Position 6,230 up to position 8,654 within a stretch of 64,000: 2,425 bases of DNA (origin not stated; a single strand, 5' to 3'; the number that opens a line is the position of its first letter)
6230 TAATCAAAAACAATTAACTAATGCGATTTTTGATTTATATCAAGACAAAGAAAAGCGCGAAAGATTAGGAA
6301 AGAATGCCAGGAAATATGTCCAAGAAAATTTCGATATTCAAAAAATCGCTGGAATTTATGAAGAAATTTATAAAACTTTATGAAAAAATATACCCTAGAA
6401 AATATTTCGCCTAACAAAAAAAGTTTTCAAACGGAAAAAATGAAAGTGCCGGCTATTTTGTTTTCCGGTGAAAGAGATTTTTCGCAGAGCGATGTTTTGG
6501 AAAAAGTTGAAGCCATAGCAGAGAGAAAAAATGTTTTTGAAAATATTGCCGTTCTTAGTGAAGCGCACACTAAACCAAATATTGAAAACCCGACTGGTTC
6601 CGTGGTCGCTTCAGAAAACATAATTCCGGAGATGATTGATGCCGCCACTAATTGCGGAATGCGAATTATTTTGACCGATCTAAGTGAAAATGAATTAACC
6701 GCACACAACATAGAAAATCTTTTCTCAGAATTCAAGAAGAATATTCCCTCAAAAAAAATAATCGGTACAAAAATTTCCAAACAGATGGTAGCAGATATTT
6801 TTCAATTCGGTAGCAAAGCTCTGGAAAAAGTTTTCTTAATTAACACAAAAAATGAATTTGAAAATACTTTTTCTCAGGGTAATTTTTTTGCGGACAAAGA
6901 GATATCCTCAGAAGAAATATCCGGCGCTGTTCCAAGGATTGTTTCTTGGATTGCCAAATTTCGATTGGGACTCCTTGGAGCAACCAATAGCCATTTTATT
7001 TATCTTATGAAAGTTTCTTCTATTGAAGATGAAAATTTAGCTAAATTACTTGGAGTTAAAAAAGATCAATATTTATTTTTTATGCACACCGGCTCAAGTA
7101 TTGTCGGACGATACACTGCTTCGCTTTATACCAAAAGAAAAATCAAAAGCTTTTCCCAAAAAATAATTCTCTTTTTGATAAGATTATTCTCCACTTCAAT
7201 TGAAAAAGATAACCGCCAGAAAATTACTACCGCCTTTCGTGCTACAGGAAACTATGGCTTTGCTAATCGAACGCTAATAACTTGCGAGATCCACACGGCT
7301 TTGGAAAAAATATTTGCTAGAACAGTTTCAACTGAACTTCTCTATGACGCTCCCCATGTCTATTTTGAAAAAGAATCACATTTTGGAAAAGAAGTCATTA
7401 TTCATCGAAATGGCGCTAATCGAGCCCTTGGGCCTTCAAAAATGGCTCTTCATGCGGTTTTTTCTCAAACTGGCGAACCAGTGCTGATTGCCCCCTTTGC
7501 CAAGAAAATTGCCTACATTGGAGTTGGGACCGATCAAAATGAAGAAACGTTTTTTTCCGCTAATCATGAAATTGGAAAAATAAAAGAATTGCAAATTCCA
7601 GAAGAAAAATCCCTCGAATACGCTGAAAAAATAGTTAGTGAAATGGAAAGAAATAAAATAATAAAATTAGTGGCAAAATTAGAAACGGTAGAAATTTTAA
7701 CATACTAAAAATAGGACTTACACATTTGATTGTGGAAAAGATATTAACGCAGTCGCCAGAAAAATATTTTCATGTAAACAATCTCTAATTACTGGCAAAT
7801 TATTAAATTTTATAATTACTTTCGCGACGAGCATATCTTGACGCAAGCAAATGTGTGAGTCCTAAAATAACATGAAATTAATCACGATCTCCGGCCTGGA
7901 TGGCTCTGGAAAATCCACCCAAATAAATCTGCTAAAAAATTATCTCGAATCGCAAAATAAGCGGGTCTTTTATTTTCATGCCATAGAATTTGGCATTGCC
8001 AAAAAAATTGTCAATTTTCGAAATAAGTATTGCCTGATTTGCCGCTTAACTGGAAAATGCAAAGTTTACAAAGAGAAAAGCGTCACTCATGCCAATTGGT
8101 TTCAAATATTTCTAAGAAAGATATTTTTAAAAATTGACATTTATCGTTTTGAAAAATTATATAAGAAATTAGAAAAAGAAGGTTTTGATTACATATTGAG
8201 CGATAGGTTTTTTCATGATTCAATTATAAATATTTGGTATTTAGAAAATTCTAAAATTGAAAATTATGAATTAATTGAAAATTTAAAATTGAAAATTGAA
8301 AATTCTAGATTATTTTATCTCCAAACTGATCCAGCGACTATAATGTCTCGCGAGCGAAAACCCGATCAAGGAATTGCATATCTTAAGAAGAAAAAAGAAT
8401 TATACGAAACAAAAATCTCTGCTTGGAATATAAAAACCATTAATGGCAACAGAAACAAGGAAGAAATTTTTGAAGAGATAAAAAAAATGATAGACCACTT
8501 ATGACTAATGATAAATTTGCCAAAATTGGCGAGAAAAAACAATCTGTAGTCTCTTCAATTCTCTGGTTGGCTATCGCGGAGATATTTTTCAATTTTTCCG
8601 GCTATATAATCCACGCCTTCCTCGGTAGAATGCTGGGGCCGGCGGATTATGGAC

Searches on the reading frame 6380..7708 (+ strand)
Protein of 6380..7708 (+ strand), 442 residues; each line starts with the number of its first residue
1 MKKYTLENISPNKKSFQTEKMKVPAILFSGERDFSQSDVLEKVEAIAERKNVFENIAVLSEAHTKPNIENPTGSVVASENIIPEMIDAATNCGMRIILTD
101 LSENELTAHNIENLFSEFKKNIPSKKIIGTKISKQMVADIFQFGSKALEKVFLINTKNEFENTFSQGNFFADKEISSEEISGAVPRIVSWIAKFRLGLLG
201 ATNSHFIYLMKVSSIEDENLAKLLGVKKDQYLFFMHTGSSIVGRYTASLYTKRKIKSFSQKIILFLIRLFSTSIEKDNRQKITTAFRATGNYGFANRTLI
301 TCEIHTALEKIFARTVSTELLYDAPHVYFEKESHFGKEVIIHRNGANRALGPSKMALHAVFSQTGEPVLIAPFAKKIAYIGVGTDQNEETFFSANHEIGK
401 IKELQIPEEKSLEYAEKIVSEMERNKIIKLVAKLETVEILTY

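Call 6: search_protein_families(library=pfam, proteins=[window:6380-7708:+], max_evalue=0.001)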
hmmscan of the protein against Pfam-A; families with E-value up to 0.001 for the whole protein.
window:6380-7708:+ (442 aa): 1 family
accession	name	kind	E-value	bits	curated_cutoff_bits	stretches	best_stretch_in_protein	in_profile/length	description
PF01139.22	RtcB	-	1.3e-48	166.8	27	1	44-402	3-355/426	tRNA-splicing ligase RtcB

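Call 25: search_protein_families(library=ncbifam, proteins=[window:6380-7708:+], max_evalue=0.0001)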
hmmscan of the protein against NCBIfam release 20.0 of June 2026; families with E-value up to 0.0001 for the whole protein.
window:6380-7708:+ (442 aa): 3 families
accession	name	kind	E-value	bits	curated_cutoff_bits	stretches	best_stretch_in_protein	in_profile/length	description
NF038162.1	RtcB_rel_intein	exception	8.2e-35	120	1150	1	38-428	542-914/961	intein-containing RtcB family protein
NF007153.0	PRK09588.1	equivalog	1.9e-13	50.1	407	1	159-348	95-261/379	RNA ligase RtcB family protein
TIGR03073.1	release_rtcB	hypoth_equivalog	2.7e-09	36.5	271.8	1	172-349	97-251/356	RNA ligase RtcB family protein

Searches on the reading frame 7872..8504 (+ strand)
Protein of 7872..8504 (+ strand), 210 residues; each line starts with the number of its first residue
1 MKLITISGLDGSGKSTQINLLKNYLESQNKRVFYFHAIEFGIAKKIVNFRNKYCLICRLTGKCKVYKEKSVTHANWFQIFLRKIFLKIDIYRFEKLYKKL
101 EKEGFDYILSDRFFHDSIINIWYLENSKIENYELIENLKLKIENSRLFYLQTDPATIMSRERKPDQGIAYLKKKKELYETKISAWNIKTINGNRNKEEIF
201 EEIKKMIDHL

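Call 6: search_protein_families(library=pfam, proteins=[window:7872-8504:+], max_evalue=0.001)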
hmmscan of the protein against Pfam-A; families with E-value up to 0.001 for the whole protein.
window:7872-8504:+ (210 aa): 3 families
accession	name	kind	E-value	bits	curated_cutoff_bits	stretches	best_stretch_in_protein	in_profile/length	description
PF02223.23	Thymidylate_kin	-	7.7e-08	32.7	27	1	6-35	1-31/185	Thymidylate kinase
PF07015.17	VirC1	-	5.7e-05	23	24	0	66-117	47-96/231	VirC1 protein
PF08433.16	KTI12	-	0.00033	20.7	22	0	1-47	1-47/271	Chromatin associated protein KTI12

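Call 25: search_protein_families(library=ncbifam, proteins=[window:7872-8504:+], max_evalue=0.0001)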
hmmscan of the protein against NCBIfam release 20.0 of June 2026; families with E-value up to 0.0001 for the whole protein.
window:7872-8504:+ (210 aa): 1 family
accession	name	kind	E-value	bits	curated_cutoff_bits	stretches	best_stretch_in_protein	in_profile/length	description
TIGR00041.1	DTMP_kinase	equivalog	7.3e-09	35.6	83.25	1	2-198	5-191/196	dTMP kinase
